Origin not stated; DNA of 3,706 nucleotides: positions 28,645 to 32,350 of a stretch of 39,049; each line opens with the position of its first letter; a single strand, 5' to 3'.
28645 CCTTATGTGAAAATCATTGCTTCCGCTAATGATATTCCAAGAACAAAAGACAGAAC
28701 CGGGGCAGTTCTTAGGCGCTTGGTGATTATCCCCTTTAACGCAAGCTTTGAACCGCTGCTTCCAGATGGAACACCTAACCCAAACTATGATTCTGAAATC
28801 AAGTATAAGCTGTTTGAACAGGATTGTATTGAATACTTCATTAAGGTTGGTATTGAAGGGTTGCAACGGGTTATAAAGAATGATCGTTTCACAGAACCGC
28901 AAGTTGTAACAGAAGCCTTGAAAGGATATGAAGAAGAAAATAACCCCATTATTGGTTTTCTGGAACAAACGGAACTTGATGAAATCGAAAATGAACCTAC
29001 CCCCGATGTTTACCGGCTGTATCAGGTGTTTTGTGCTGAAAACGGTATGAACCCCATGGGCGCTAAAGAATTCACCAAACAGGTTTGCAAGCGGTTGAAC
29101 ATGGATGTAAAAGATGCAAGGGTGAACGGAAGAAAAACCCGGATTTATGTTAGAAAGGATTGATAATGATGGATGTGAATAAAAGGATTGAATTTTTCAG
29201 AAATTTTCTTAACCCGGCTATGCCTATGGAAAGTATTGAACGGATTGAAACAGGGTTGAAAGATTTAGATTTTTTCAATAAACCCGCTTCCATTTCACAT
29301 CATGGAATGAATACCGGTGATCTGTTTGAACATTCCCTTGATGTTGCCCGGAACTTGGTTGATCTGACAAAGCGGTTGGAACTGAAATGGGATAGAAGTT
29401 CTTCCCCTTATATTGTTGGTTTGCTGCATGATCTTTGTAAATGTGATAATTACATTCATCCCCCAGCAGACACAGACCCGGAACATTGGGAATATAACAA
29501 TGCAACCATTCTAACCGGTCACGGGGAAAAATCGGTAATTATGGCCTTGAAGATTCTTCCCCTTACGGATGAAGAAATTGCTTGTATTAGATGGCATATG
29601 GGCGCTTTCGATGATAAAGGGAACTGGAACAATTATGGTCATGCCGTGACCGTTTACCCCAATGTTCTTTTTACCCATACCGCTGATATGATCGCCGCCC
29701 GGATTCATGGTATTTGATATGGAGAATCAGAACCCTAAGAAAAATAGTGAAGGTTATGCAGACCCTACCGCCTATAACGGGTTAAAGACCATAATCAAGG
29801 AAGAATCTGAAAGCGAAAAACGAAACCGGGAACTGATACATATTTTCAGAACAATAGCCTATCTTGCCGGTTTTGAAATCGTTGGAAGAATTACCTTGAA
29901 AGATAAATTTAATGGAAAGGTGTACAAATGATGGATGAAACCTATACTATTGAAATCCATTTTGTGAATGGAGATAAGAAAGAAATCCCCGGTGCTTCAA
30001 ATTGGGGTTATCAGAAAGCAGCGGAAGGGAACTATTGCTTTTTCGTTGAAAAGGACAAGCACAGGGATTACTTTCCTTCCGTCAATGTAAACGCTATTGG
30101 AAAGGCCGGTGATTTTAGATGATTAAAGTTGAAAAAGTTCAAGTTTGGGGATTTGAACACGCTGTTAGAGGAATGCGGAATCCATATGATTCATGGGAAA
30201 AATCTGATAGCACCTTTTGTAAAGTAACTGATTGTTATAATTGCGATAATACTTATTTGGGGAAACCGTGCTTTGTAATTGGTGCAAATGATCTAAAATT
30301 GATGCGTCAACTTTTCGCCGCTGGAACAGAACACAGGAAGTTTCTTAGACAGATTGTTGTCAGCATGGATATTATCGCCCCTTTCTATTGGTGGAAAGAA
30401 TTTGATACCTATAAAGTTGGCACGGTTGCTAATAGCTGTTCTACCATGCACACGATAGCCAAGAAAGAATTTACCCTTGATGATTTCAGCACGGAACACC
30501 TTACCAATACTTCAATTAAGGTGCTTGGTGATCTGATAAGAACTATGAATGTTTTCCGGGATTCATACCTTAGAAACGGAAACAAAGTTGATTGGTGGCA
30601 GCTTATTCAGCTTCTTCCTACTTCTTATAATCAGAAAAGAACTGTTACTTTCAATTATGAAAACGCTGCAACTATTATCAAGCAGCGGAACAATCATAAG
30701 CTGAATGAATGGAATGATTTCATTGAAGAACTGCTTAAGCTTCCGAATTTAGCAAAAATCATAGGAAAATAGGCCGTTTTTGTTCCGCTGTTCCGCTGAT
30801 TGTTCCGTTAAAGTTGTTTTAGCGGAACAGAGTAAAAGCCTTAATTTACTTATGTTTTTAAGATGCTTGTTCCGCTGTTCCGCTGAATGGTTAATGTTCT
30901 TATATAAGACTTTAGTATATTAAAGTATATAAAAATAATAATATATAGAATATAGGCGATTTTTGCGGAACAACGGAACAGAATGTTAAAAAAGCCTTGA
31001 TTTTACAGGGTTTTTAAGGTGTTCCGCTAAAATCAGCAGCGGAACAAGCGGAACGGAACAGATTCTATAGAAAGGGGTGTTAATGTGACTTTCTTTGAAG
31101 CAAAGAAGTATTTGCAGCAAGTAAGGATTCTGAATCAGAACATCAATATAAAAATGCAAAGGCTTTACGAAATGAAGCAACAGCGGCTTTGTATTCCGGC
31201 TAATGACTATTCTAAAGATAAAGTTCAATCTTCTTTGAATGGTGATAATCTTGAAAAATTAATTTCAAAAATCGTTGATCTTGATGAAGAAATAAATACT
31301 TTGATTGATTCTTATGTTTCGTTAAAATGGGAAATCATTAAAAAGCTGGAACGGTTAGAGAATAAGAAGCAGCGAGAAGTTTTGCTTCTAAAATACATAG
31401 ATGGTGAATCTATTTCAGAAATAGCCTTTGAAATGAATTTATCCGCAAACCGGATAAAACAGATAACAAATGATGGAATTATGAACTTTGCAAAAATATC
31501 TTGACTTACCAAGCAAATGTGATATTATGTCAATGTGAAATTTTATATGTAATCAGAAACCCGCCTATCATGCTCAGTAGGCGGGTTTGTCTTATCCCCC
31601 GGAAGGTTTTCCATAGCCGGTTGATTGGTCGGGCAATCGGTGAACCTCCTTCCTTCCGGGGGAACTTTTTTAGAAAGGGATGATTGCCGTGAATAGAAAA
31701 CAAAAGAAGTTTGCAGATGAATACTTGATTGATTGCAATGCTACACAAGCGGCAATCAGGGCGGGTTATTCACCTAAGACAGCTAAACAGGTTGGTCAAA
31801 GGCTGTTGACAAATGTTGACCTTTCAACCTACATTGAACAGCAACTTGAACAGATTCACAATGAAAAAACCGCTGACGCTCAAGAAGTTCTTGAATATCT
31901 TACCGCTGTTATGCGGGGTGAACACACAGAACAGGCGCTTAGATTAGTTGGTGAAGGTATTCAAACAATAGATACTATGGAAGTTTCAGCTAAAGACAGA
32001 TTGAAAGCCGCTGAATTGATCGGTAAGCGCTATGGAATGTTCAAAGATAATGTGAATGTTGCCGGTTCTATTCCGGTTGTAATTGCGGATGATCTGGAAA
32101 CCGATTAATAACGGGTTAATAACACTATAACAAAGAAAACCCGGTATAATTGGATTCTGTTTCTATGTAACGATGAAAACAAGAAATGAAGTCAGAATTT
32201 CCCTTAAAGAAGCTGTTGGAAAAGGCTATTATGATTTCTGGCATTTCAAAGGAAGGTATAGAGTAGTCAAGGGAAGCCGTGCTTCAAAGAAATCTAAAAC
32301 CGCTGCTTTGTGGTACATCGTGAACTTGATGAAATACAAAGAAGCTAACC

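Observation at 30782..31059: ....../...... motif array B upstream of the late regulator, mirroring array A 16 kb away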

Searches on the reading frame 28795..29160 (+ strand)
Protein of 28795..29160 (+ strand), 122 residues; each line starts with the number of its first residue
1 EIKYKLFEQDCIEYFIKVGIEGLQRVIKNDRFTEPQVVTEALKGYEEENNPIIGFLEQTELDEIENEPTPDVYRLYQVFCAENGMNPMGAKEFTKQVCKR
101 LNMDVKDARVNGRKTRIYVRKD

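Call 70: search_solved_structures(query=A2, max_evalue=10, show_alignments=3)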
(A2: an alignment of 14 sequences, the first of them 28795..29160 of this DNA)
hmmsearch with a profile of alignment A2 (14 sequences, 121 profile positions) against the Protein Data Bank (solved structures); distinct sequences matched with E-value up to 10: 4.
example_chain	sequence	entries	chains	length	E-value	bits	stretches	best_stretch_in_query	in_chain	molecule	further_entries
7ola_A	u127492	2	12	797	3.8e-08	36.5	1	3-102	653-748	DNA primase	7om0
2kca_A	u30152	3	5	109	0.51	13.5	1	55-117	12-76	Bacteriophage SPP1 complete nucleotide sequence | HEAD COMPLETION PROTEIN GP16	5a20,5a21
7z4w_1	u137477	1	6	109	0.56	13.4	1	64-117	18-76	Head completion protein gp16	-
8zjr_M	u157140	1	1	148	0.56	13.4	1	67-112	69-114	DNA-binding protein RFX5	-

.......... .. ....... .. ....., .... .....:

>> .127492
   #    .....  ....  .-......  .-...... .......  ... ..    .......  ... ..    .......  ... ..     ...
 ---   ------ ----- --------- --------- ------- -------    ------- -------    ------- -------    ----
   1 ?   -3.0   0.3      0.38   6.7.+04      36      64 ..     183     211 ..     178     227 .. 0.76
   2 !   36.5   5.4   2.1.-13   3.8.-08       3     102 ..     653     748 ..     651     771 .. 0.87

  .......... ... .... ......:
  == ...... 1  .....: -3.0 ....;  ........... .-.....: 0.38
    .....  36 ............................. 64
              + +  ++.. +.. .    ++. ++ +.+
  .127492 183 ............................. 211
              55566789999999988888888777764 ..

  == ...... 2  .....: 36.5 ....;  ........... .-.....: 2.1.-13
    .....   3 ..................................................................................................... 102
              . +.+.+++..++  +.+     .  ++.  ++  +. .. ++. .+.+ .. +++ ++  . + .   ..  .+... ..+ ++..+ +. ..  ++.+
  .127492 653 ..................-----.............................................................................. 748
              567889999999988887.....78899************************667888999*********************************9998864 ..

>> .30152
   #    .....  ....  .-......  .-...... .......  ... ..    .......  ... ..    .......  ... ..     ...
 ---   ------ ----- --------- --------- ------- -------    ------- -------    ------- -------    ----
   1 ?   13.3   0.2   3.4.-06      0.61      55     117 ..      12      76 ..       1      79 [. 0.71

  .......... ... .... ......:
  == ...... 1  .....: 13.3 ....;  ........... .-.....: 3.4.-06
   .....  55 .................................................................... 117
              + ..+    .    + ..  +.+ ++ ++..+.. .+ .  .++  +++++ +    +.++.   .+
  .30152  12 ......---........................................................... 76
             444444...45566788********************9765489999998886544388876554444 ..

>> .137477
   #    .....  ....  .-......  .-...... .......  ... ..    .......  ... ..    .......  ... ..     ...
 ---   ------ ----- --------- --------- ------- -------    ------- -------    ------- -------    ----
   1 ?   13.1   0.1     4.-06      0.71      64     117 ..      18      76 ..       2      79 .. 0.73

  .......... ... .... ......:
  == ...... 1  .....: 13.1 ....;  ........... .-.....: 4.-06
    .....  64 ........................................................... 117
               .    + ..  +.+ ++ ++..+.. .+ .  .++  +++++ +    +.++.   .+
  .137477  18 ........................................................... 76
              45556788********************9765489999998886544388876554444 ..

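Call 71: find_homologous_proteins(query=window:28795-29160:+, max_evalue=0.00001)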
Query window:28795-29160:+ (122 aa): 3 proteins with E <= 0.00001 among 7 candidates.
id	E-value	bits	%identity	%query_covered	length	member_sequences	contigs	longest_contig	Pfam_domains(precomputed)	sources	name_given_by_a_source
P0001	3.9e-69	248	90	100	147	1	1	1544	PF03288.23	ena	-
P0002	1.2e-24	104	53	81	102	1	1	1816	PF03288.23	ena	-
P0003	2.4e-24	104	54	81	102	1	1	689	PF03288.23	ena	-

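Call 93: predict_structure(alignment_id=A5)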
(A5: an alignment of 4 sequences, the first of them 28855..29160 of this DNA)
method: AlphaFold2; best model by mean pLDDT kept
length: 102 residues; sequences in the alignment: 4
mean_pLDDT: 77.2   pTM: 0.64
mean pLDDT of the five models: 77.2, 76.1, 68.7, 67.1, 66.7
residues with pLDDT >= 90: 27; 70-90: 46; 50-70: 19; < 50: 10
segments of 3 or more residues with pLDDT < 50: 1-3, 7-12
pLDDT, mean of each block of 10 residues (from residue 1): 47 52 55 86 84 92 88 89 89 89 77
secondary structure, 60 per line:
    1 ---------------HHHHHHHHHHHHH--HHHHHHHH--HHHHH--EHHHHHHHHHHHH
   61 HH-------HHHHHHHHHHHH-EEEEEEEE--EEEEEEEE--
elements in order: H16-28 H31-38 H41-45 H49-62 H70-81 E83-90 E93-100

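Call 95: fold_search(model_id=the predicted structure, library=pdb)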
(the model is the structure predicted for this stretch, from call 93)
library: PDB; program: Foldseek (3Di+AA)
matches with E <= 10: 620; with E <= 0.001: 0
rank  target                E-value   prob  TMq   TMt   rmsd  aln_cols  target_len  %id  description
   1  2qby_B                1.2e-02  0.98  0.41  0.13  10.5        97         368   15  Crystal structure of a heterodimer of Cdc6/Orc1 initiators bound to origin DNA (from S. solfataricus) (released 2007-09-11)
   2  1dp7_P                4.6e-02  1.00  0.46  0.60   2.3        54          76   18  COCRYSTAL STRUCTURE OF RFX-DBD IN COMPLEX WITH ITS COGNATE X-BOX BINDING SITE (released 2000-03-06)
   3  2qby_A                7.7e-02  0.91  0.41  0.14  10.2        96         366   17  Crystal structure of a heterodimer of Cdc6/Orc1 initiators bound to origin DNA (from S. solfataricus) (released 2007-09-11)
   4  6abq_A                1.4e-01  0.66  0.36  0.34   7.4        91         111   14  Crystal structure of transcription factor from Listeria monocytogenes (released 2019-06-05)
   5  5hvq_C                1.5e-01  0.89  0.44  0.23   3.8        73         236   18  Alternative model of the MAGE-G1 NSE-1 complex (released 2016-10-26)
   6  4ejo_A                1.7e-01  0.72  0.37  0.35   5.9        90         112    9  Crystal structure of padr family transcriptional regulator from Eggerthella lenta DSM 2243 (released 2012-04-25)
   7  9h9x_A                1.9e-01  0.69  0.40  0.38   4.9        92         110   15  Crystal structure of metal-free LmrR_V15Bpy in a closed state (released 2025-03-05)
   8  3gz5_B                2.0e-01  0.84  0.36  0.19   3.9        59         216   20  Crystal structure of Shewanella oneidensis NrtR (released 2009-06-09)
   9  8zjr_M                2.2e-01  0.97  0.42  0.51   2.5        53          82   19  Structure of nucleosome-bound RFX5 complex (released 2025-08-13)
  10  3cuo_C                2.2e-01  0.38  0.29  0.31   9.1        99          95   12  Crystal structure of the predicted DNA-binding transcriptional regulator from E. coli (released 2008-06-17)
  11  9h9z_A                2.4e-01  0.57  0.36  0.34   5.7        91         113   14  Crystal structure of Cu(II)-bound LmrR_V15Bpy (released 2025-03-05)
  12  2mlg_MODEL_1_A        2.5e-01  0.77  0.34  0.42   3.2        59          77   15  Stf76 from the Sulfolobus islandicus plasmid-virus pSSVx (released 2014-03-12)
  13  9bcx_8                2.5e-01  0.41  0.37  0.12  12.7       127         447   13  Cryo-EM structure of the S. cerevisiae ORC-Cdc6-Mcm2-7-DNA complex with a fully closed Mcm2-Mcm5 DNA entry gate (released 2025-01-01)
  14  6uvu_A                2.7e-01  0.23  0.24  0.23  13.4       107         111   12  Crystal structure of the AntR antimony-specific transcriptional repressor (released 2020-11-04)
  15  7wh4_A                2.9e-01  0.66  0.41  0.41   5.0        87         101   10  Crystal structure of the PadR-family transcriptional regulator Rv3488 of Mycobacterium tuberculosis H37Rv in complex w (released 2022-02-09)
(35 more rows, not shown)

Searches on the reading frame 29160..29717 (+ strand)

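Call 34: search_protein_families(library=pfam, proteins=[window:29160-29717:+], max_evalue=0.01)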
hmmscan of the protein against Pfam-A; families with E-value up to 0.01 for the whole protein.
window:29160-29717:+ (185 aa): 1 family
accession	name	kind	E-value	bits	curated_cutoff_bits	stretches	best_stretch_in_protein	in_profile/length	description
PF01966.28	HD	-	0.00035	21.3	22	1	56-151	2-90/116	HD domain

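Call 35: search_protein_families(library=phrogs, proteins=[window:29160-29717:+], max_evalue=0.001)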
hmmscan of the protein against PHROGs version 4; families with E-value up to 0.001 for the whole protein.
window:29160-29717:+ (185 aa): 2 families
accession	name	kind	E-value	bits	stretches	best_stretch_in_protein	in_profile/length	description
phrog_5889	-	unknown function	2e-31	110.2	1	8-182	14-195/242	-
phrog_28876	-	other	4.6e-22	79.4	1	14-181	9-191/435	metal-dependent phosphohydrolase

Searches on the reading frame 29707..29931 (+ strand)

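Call 34: search_protein_families(library=pfam, proteins=[window:29707-29931:+], max_evalue=0.01)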
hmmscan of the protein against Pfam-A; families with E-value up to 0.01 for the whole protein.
window:29707-29931:+ (74 aa): 0 families

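Call 35: search_protein_families(library=phrogs, proteins=[window:29707-29931:+], max_evalue=0.001)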
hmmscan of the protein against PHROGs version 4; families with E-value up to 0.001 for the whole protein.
window:29707-29931:+ (74 aa): 1 family
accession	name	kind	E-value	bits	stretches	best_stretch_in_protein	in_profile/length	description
phrog_6568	-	unknown function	1.1e-22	80.7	1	6-74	2-69/69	-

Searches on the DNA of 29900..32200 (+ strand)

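Call 11: search_dna_similar(query=window:29900-32200:+, collection=phages, mode=distant, max_rows=25)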
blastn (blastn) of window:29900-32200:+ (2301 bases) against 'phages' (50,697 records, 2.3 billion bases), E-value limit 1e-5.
Records with a match: 6; places in all: 6; records where one place covers at least 80% of the query: 0.
Best place of each record, by identity: 60-80% 6.
By first word of the organism name: Streptococcus 2; Bacteriophage 2; Stenotrophomonas 2.
By host as written in the record: - 2; Stenotrophomonas maltophilia 2; Streptococcus pyogenes Alab49 1; Streptococcus pyogenes ERR111888 1.
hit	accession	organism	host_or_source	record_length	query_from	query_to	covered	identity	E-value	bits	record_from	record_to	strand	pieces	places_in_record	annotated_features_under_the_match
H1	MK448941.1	Streptococcus phage Javan446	Streptococcus pyogenes Alab49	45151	1798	2151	15%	66.0%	1e-10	76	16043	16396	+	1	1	terminase small subunit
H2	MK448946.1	Streptococcus phage Javan456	Streptococcus pyogenes ERR111888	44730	1798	2151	15%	65.7%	1e-9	72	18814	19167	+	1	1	terminase small subunit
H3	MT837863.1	Bacteriophage sp.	human fecal samples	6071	1817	2144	14%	67.8%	8e-19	102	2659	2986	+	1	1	record has no annotation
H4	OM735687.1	Stenotrophomonas phage vB_SmeS_BUCT702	Stenotrophomonas maltophilia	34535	1973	2139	7%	70.7%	3e-12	82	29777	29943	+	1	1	terminase small subunit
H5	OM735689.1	Stenotrophomonas phage vB_SmeS_BUCT704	Stenotrophomonas maltophilia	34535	1973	2139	7%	70.7%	3e-12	82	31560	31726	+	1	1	terminase small subunit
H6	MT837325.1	Bacteriophage sp.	human fecal samples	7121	421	561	6%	71.6%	1e-10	75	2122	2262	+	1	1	record has no annotation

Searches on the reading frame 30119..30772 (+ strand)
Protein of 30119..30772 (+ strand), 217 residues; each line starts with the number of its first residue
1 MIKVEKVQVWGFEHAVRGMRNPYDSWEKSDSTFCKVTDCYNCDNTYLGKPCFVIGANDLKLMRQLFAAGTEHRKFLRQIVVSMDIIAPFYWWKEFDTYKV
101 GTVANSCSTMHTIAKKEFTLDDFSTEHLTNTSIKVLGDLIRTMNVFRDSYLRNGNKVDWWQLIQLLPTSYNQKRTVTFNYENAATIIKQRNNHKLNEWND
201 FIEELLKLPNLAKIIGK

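Call 9: search_protein_families(library=pfam, proteins=[window:30119-30772:+], max_evalue=0.01)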
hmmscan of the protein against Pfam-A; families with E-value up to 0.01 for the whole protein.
window:30119-30772:+ (217 aa): 0 families

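Call 10: search_protein_families(library=phrogs, proteins=[window:30119-30772:+], max_evalue=0.001)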
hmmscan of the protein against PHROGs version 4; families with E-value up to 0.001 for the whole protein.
window:30119-30772:+ (217 aa): 1 family
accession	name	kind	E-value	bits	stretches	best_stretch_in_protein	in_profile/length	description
phrog_6721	-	unknown function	5.5e-70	236.4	1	1-216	7-216/218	-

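Call 83: search_solved_structures(query=window:30119-30769:+, max_evalue=1)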
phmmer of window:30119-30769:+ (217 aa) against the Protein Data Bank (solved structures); distinct sequences matched with E-value up to 1: 1.
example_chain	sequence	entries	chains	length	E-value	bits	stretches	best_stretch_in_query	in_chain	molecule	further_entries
6ct6_A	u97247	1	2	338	0.3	13.7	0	33-76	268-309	Lactate dehydrogenase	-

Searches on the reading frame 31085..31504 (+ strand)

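Call 9: search_protein_families(library=pfam, proteins=[window:31085-31504:+], max_evalue=0.01)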
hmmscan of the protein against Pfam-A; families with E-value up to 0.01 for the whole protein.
window:31085-31504:+ (139 aa): 4 families
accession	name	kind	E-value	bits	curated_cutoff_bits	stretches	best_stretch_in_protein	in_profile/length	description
PF08281.18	Sigma70_r4_2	-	5.8e-08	32.7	25.7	1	94-126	13-45/54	Sigma-70, region 4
PF04545.22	Sigma70_r4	-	3.7e-07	30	24.1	1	94-133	7-46/50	Sigma-70, region 4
PF07374.17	DUF1492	-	2.1e-05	25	21.5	1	42-122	7-86/100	Protein of unknown function (DUF1492)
PF07638.17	Sigma70_ECF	-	0.0023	18.3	21.1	1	74-125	120-169/185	ECF sigma factor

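Call 10: search_protein_families(library=phrogs, proteins=[window:31085-31504:+], max_evalue=0.001)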
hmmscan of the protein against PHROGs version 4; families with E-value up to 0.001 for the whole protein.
window:31085-31504:+ (139 aa): 3 families
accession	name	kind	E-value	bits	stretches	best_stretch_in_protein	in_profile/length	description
phrog_36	-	transcription regulation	1.9e-15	58.1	1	3-138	53-186/220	transcriptional regulator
phrog_1740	-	transcription regulation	5.7e-07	29.4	1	44-134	128-211/567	RNA polymerase sigma factor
phrog_248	-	transcription regulation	1.7e-05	25.9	1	40-137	50-135/161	transcriptional activator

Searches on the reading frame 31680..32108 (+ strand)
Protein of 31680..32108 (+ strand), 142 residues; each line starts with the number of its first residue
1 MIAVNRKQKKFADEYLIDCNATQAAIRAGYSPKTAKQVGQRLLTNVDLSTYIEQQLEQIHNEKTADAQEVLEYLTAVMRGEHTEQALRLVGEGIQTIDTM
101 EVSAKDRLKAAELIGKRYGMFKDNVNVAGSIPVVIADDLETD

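Call 9: search_protein_families(library=pfam, proteins=[window:31680-32108:+], max_evalue=0.01)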
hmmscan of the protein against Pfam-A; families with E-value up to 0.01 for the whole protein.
window:31680-32108:+ (142 aa): 1 family
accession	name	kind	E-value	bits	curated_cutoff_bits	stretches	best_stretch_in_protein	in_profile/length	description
PF03592.21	Terminase_2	-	2.6e-36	125.8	26.1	1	5-128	2-138/141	Terminase small subunit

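Call 10: search_protein_families(library=phrogs, proteins=[window:31680-32108:+], max_evalue=0.001)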
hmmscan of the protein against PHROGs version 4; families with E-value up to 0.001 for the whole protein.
window:31680-32108:+ (142 aa): 5 families
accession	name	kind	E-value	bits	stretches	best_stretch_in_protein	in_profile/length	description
phrog_51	-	head and packaging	1.2e-45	157.3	1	3-137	88-230/261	terminase small subunit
phrog_17390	-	unknown function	1.1e-20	74.2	1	6-63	5-62/69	-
phrog_2606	-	head and packaging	1.2e-10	42.2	1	5-72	90-158/310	terminase small subunit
phrog_641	-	head and packaging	2.1e-09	39.1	1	4-69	3-67/162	terminase small subunit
phrog_5334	-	head and packaging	1.6e-07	32.7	1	7-134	20-131/162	terminase small subunit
